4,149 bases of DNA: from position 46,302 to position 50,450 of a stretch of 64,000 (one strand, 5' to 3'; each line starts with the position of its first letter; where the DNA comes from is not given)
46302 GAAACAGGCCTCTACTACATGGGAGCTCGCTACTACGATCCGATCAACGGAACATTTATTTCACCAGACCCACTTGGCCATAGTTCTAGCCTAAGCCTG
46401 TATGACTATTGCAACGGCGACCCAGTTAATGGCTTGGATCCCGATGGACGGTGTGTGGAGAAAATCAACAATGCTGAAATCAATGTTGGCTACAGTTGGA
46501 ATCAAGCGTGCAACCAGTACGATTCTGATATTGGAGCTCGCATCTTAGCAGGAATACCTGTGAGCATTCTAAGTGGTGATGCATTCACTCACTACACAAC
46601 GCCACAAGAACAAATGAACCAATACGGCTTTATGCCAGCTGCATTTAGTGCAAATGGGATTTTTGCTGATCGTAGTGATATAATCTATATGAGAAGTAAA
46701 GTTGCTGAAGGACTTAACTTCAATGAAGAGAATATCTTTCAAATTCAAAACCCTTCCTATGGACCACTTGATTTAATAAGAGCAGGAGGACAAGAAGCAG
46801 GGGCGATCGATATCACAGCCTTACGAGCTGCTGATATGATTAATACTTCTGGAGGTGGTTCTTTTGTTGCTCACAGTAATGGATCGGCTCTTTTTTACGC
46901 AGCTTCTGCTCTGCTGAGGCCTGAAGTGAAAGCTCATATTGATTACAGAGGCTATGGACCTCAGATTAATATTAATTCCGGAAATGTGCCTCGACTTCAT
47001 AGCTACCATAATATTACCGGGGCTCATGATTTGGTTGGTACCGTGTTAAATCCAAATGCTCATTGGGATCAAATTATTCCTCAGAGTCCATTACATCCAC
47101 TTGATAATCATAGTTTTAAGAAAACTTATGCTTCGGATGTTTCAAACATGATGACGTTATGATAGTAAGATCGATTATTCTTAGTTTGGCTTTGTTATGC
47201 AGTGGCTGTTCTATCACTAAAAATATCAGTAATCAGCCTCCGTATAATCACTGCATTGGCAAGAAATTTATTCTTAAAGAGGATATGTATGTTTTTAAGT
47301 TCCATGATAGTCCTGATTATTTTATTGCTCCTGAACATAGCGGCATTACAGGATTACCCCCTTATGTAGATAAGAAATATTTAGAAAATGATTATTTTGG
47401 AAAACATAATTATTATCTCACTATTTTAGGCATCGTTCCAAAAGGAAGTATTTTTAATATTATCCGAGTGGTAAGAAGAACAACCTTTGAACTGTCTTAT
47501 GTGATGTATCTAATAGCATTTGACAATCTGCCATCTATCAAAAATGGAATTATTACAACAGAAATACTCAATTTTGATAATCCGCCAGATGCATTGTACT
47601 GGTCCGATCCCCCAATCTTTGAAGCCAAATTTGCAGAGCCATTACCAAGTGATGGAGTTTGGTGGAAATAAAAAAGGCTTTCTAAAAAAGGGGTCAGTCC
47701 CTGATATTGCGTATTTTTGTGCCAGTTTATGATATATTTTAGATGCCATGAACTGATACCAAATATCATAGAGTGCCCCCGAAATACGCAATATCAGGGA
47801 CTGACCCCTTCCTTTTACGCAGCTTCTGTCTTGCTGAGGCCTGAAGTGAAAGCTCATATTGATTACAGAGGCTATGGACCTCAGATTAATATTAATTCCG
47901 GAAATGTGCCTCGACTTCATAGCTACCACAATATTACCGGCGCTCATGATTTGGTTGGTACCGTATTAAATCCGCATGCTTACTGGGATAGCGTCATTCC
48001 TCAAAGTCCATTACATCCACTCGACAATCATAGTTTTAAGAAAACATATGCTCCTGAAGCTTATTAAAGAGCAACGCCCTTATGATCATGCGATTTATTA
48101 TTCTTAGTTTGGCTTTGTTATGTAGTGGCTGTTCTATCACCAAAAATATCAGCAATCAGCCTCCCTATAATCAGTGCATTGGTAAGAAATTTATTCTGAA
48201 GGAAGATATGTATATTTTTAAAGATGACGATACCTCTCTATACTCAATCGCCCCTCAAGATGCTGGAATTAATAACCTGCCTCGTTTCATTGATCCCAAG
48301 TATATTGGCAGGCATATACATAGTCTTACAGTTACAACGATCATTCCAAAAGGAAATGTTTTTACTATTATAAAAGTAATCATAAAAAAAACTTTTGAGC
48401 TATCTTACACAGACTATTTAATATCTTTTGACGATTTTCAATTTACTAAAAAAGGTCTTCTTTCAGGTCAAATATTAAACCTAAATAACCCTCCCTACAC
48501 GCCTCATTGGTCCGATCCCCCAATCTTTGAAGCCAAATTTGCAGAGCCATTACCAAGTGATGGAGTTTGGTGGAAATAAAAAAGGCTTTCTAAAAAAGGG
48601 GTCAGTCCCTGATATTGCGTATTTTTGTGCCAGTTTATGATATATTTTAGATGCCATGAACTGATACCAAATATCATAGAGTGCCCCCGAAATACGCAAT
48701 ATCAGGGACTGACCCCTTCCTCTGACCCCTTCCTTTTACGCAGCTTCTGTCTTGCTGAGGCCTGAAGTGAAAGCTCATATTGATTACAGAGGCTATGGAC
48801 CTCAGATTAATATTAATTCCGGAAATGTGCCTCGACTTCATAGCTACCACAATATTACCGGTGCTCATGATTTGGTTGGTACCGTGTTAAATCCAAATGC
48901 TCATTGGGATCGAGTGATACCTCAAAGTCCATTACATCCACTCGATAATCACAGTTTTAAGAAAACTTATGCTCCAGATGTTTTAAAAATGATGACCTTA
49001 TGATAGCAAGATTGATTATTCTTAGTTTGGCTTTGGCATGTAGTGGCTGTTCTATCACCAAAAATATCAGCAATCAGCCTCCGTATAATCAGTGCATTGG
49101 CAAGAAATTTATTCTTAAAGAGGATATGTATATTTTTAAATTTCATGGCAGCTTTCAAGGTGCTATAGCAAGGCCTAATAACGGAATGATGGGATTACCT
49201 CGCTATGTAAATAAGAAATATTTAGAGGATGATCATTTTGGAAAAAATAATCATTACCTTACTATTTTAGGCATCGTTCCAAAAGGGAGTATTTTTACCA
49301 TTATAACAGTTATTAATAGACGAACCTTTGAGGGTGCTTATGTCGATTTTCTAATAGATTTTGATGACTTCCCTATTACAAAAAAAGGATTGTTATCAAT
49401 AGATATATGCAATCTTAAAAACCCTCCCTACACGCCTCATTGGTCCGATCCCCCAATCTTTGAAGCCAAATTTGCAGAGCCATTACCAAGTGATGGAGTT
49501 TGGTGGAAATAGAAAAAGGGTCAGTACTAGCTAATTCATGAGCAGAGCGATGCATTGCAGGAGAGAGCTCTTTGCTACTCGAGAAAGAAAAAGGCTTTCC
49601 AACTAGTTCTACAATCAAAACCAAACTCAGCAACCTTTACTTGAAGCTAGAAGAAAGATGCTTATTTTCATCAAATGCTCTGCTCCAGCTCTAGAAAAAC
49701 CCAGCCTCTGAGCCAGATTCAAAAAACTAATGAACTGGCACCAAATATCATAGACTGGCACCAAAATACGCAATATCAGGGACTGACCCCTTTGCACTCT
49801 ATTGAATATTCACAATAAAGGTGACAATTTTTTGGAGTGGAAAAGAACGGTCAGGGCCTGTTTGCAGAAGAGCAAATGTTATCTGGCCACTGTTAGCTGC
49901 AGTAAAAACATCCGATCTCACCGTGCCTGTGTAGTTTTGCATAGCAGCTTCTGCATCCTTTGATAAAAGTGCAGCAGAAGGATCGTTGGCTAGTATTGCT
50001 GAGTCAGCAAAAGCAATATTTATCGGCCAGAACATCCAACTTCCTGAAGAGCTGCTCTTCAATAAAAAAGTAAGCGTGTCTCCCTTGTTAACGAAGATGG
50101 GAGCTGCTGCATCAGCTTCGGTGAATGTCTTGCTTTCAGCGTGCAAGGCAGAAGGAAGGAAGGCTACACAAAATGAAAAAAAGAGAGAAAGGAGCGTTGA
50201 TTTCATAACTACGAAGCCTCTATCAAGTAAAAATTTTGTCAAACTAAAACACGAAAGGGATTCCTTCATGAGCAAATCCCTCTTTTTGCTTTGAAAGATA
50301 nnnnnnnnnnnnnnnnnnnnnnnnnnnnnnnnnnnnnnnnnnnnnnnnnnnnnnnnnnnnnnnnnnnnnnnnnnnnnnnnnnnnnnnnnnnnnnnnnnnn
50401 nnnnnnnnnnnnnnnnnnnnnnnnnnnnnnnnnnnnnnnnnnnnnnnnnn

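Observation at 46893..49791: MITE-bounded tandem array of truncated toxin tails and full-length immunity paralogues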

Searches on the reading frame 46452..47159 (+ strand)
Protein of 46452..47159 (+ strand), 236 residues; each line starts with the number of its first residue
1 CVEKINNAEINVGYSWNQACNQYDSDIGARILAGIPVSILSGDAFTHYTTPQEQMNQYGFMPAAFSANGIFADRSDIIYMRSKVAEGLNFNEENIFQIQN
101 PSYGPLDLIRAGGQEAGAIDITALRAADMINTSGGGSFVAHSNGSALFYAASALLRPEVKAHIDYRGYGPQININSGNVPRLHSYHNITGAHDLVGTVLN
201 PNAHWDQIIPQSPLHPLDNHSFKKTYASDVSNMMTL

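Call 11: find_homologous_proteins(query=window:46452-47159:+, max_evalue=0.001)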
Query seq(236 aa) (236 aa): 6 proteins with E <= 0.001 among 304 candidates.
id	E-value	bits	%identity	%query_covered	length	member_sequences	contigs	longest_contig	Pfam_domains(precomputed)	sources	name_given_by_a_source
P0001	3.5e-108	379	76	93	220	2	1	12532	-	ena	-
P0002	3.2e-79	284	76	72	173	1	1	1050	-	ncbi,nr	ncbi:hypothetical protein EBS02_12630 [bacterium]|nr:hypothetical protein [bacterium]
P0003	5.3e-75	270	57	93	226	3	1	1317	-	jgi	jgi:hypothetical protein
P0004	2.0e-69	252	62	81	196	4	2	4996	-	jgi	jgi:hypothetical protein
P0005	1.8e-67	246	73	64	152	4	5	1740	-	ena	-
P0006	1.4e-31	128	83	31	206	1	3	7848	-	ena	-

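Call 12: find_encoding_contigs(protein=P0001, flank=10000, max_places=6)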
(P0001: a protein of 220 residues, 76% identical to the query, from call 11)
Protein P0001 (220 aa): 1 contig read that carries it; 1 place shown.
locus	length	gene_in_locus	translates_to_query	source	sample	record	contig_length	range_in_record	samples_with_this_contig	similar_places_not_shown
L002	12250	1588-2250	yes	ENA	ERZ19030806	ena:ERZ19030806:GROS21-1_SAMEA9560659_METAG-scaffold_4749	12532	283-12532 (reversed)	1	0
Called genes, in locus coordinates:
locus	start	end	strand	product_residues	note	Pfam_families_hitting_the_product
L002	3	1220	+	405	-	?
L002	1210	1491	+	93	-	-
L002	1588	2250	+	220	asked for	-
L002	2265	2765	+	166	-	-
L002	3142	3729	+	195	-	-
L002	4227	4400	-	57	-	-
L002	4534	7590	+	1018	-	-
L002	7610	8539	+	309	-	-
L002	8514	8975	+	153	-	-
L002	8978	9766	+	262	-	-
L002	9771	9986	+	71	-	-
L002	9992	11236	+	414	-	-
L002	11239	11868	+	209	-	-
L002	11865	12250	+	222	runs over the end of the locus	?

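Call 13: find_encoding_contigs(protein=P0006, flank=10000, max_places=6)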
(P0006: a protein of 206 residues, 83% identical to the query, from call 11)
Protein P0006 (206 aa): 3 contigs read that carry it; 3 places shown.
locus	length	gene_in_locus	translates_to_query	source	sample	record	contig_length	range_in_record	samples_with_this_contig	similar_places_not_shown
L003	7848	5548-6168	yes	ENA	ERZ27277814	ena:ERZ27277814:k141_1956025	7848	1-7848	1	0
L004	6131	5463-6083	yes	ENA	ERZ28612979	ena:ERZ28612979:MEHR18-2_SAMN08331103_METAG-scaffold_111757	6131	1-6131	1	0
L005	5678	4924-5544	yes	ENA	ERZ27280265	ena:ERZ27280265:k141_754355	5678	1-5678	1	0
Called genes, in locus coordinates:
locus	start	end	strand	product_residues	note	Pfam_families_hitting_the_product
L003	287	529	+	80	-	-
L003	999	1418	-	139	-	PF12844:HTH_19 (weak), PF13560:HTH_31, PF01381:HTH_3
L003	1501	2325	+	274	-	PF01807:Zn_ribbon_DnaG, PF08275:DNAG_N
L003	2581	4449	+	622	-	PF27228:MTBMA_p00010_2nd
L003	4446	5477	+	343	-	PF02899:Phage_int_SAM_1 (weak), PF00589:Phage_integrase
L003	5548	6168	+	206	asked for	-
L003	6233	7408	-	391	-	PF00872:Transposase_mut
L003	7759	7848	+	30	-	?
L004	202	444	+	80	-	-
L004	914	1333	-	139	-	PF12844:HTH_19 (weak), PF13560:HTH_31, PF01381:HTH_3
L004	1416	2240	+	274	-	PF01807:Zn_ribbon_DnaG, PF08275:DNAG_N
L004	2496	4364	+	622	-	PF27228:MTBMA_p00010_2nd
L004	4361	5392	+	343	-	PF02899:Phage_int_SAM_1 (weak), PF00589:Phage_integrase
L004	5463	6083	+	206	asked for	-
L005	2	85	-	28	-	?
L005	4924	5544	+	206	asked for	-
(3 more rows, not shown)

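Call 39: search_protein_families(library=pfam, proteins=[window:46452-47159:+], max_evalue=1)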
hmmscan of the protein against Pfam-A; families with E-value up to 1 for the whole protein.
window:46452-47159:+ (236 aa): 1 family
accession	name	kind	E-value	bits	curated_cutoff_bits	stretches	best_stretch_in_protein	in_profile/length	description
PF22126.3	C2c1_RuvC-like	-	0.28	11.4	27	1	115-147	128-160/179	C2c1 CRISPR-Cas endonuclease, RuvC-like domain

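Call 46: predict_structure(alignment_id=A3)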
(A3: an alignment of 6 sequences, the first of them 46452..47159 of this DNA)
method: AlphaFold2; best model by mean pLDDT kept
length: 236 residues; sequences in the alignment: 6
mean_pLDDT: 40.8   pTM: 0.40
mean pLDDT of the five models: 40.8, 34.4, 33.6, 30.8, 27.9
residues with pLDDT >= 90: 0; 70-90: 0; 50-70: 59; < 50: 177
segments of 3 or more residues with pLDDT < 50: 1-6, 8-14, 28-77, 84-92, 94-122, 141-143, 168-236
pLDDT, mean of each block of 10 residues (from residue 1): 37 47 51 42 37 38 30 45 46 38 31 29 53 61 53 60 55 37 29 31 37 35 24 24
secondary structure, 60 per line:
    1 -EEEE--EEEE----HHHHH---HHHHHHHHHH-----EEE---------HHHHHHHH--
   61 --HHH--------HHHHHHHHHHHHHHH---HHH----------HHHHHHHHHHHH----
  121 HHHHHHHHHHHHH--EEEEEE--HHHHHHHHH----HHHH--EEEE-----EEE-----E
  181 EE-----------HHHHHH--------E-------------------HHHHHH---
elements in order: E2-5 E8-11 H16-20 H24-33 E39-41 H51-58 H74-88 H105-116 H121-133 E136-141 H144-152 H157-160 E163-166 E172-174 E180-182 H194-199 H228-233
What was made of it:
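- Tried and rejected: The 6-sequence alignment failed (pLDDT 41, call 46).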

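Call 47: search_solved_structures(query=A3, max_evalue=10, show_alignments=2)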
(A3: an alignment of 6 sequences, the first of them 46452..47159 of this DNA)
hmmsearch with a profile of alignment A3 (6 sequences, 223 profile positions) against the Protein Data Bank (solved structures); distinct sequences matched with E-value up to 10: 0.
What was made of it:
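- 46452..47162 (+): Toxin domain, 236 aa: an unannotated family of predicted minimal alpha/beta hydrolases (esterase or lipase-like). Candidate triad: Ser3173 (46875-46877), Asp3224, His3251. No Pfam or PDB sequence hit (calls 39, 47).
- On Tle1-5 T6SS lipase families: No PDB sequence hit at E<=10 (call 47).
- Tried and rejected: Pfam and the PDB sequence search found nothing (calls 39, 47).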

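Call 53: search_protein_representatives(alignment_id=A3)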
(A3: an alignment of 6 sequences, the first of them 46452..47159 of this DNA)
Query: 6 sequences, 223 profile positions. Proteins with E-value up to 0.001 (for the whole library): 105; up to 1e-10: 43; up to 1e-30: 2. The best 105 are listed.
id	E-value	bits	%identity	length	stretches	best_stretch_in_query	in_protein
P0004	4.1e-113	392.6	-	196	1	28-223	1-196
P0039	2.4e-72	259.3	-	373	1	1-220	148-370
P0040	1.6e-29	119.2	-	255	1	18-212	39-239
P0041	6.1e-27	110.8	-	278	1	13-219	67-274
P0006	2.6e-25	105.5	-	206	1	1-62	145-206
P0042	3.2e-25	105.2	-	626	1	52-219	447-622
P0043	4.7e-22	94.8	-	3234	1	2-219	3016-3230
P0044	8.9e-21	90.7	-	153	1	69-194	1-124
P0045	1.1e-20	90.4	-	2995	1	52-219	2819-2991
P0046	1.3e-19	86.8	-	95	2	29-89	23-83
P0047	1.9e-19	86.3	-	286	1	11-216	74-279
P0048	1.0e-18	83.9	-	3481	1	19-182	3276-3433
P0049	4.8e-18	81.7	-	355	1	46-184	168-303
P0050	1.0e-17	80.7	-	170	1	55-215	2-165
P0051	3.6e-16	75.6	-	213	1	54-197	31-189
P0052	4.8e-16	75.2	-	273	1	12-184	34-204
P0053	1.7e-15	73.4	-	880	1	17-219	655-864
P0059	2.1e-13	66.5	-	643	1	5-184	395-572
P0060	4.7e-13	65.4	-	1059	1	19-184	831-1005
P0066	5.9e-12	61.8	-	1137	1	43-200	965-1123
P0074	3.1e-11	59.4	-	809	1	16-187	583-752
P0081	1.4e-10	57.3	-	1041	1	10-220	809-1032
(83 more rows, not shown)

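Call 54: search_protein_families(library=pfam, proteins=[P0040, P0041, P0047, P0053, P0059, P0060, P0066, P0074, P0081, P0052], max_evalue=0.001)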
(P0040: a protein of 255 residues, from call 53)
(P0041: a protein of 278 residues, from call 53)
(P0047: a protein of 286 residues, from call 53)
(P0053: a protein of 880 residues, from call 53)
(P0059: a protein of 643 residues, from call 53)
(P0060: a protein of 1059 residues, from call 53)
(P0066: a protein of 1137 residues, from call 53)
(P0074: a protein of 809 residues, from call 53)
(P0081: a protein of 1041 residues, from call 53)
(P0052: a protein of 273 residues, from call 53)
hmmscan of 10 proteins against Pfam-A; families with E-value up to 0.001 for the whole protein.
P0040 (255 aa): 0 families

P0041 (278 aa): 0 families

P0047 (286 aa): 0 families

P0053 (880 aa): 0 families

P0059 (643 aa): 0 families

P0060 (1059 aa): 1 family
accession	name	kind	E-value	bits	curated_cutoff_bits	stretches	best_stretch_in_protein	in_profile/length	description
PF05593.20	RHS_repeat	-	4.4e-32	110.2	22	3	153-190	1-38/38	RHS Repeat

P0066 (1137 aa): 1 family
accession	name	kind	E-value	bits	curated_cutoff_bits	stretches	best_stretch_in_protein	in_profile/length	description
PF05593.20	RHS_repeat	-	5.2e-57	189.7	22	4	294-331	1-38/38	RHS Repeat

P0074 (809 aa): 0 families

P0081 (1041 aa): 0 families

P0052 (273 aa): 0 families
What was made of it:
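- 46452..47162 (+): 105 remote relatives, many at the C-termini of Rhs proteins (calls 53, 54).
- On Tle1-5 T6SS lipase families: No Pfam family for the domain or for 10 remote relatives (calls 39, 54).
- Closest known: T6SS lipase effectors with periplasmic lipoprotein immunity. Different: There is no sequence membership in any Tle family, because Pfam finds nothing (calls 39, 54).
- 105 remote relatives, often at the C-termini of Rhs proteins (calls 53-54).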

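Call 58: find_homologous_proteins(query=A4, max_evalue=0.00001)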
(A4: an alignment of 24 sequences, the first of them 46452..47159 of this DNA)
Query A4 (24 sequences) (236 aa, profile of the alignment): 9 proteins with E <= 0.00001 among 5225 candidates.
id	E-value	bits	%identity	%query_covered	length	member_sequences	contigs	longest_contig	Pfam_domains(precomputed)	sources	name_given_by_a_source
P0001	2.4e-73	264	76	93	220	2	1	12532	-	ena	-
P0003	5.1e-73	263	57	93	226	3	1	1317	-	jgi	jgi:hypothetical protein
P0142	3.0e-72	261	56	97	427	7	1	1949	-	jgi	jgi:RHS repeat-associated protein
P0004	4.9e-63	231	62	81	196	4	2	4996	-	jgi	jgi:hypothetical protein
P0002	4.3e-58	215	76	72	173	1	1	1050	-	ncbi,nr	ncbi:hypothetical protein EBS02_12630 [bacterium]|nr:hypothetical protein [bacterium]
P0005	3.7e-49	185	73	64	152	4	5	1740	-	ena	-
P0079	3.7e-48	182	32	87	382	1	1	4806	-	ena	-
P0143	2.6e-35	140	33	45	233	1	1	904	-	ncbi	-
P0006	2.0e-9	55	83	31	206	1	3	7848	-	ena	-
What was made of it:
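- Tried and rejected: It added almost nothing (call 58).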

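Call 72: predict_structure(alignment_id=A4)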
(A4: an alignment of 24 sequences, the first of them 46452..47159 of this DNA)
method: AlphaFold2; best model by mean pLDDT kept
length: 236 residues; sequences in the alignment: 24
mean_pLDDT: 95.4   pTM: 0.92
mean pLDDT of the five models: 95.4, 95.3, 95.2, 94.1, 94.0
residues with pLDDT >= 90: 223; 70-90: 8; 50-70: 3; < 50: 2
segments of 3 or more residues with pLDDT < 50: none
pLDDT, mean of each block of 10 residues (from residue 1): 89 98 98 98 97 98 97 95 96 97 95 97 98 98 98 98 98 97 97 94 95 93 95 57
secondary structure, 60 per line:
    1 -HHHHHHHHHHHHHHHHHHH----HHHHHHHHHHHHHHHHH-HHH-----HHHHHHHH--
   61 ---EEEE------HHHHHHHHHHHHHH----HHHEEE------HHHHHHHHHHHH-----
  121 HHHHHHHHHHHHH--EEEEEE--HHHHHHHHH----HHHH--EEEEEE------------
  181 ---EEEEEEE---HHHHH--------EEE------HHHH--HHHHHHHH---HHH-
elements in order: H2-20 H25-41 H51-58 E64-67 H74-87 E95-97 H104-115 H121-133 E136-141 H144-152 H157-160 E163-168 E184-190 H194-198 E207-209 H216-219 H222-229
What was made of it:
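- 46452..47162 (+): AF2 pLDDT 95.4 (call 72).
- On Alpha/beta-hydrolase (lipase/esterase) effector: AF2 pLDDT 95.4, pTM 0.92 (call 72). AHS3173NG lies between a strand (136-141) and a helix (144-152) in the model (call 72).
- AF2 pLDDT is 95 (call 72).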

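Call 76: fold_search(model_id=the predicted structure, library=pdb)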
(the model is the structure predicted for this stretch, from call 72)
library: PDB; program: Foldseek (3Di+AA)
matches with E <= 10: 1170; with E <= 0.001: 2
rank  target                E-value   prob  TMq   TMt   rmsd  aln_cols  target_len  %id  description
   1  7qjr                  8.4e-04  0.99  0.34  0.32  10.0       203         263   11  Crystal structure of cutinase 1 from Thermobifida fusca DSM44342 (703) (released 2022-12-28)
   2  8ytu_C                8.9e-04  0.99  0.35  0.32  10.2       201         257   14  Mipa-PETase from Micromonospora pattaloongensis (released 2025-01-15)
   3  2o2g                  1.4e-03  1.00  0.42  0.45   5.7       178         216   15  Crystal structure of Dienelactone hydrolase (YP_324580.1) from Anabaena variabilis ATCC 29413 at 1.92 A resolution (released 2006-12-19)
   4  6nkc_A                1.6e-03  1.00  0.46  0.61   4.7       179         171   16  Crystal Structure of the Lipase Lip_vut1 from Goat Rumen metagenome. (released 2020-01-22)
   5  1i6w_B                1.7e-03  1.00  0.44  0.56   5.5       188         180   11  THE CRYSTAL STRUCTURE OF BACILLUS SUBTILIS LIPASE: A MINIMAL ALPHA/BETA HYDROLASE ENZYME (released 2001-05-23)
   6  7xtu_A                1.9e-03  0.99  0.35  0.32   9.9       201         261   10  The structure of TfCut S130A (released 2023-03-29)
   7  8jct                  2.0e-03  0.99  0.35  0.42  10.5       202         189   14  Crystal structure of fungal cutinase from Aspergillus fumigatiaffinis (released 2024-05-15)
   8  4pse_B                2.3e-03  1.00  0.44  0.47  11.4       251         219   10  Trichoderma reesei cutinase in complex with a C11Y4 phosphonate inhibitor (released 2014-09-17)
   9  7cy3_B                2.9e-03  1.00  0.43  0.49   5.9       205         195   15  Crystal structure of a biodegradable plastic-degrading cutinase from Paraphoma sp. B47-9. (released 2020-09-30)
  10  7cy9_B                2.9e-03  0.99  0.41  0.48   5.9       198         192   15  Crystal structure of a biodegradable plastic-degrading cutinase from Paraphoma sp. B47-9 solved by getting the phase f (released 2020-09-30)
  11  1cux                  3.2e-03  1.00  0.45  0.52   5.2       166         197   13  CUTINASE, L114Y MUTANT (released 1996-07-11)
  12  3esb                  3.2e-03  1.00  0.42  0.49   5.6       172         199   12  cut-1c; NCN-Pt-Pincer-Cutinase Hybrid (released 2009-07-28)
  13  7yko                  3.2e-03  1.00  0.44  0.41   4.9       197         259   13  Crystal structure of a novel alpha/beta hydrolase mutant from thermomonospora curvata in complex with pentane-1,5-diol (released 2023-07-26)
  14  8ytu_B                3.4e-03  0.98  0.35  0.33  10.2       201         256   14  Mipa-PETase from Micromonospora pattaloongensis (released 2025-01-15)
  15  1ffa                  3.8e-03  1.00  0.45  0.52   5.2       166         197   13  CONTRIBUTION OF CUTINASE SERINE 42 SIDE CHAIN TO THE STABILIZATION OF THE OXYANION TRANSITION STATE (released 1996-03-08)
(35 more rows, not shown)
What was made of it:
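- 46452..47162 (+): Foldseek top hits are cutinases, B. subtilis LipA and a dienelactone hydrolase (call 76).
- Foldseek hits are exclusively minimal alpha/beta hydrolases (call 76).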

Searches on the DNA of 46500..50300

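Call 82: search_rna_families(source=window, start=46500, end=50300, threshold=evalue, max_evalue=1)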
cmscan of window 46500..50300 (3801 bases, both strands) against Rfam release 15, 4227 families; matches with E-value up to 1: 0.
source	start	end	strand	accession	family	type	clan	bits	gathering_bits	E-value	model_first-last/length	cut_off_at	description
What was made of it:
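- There is no Rfam match (call 82).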
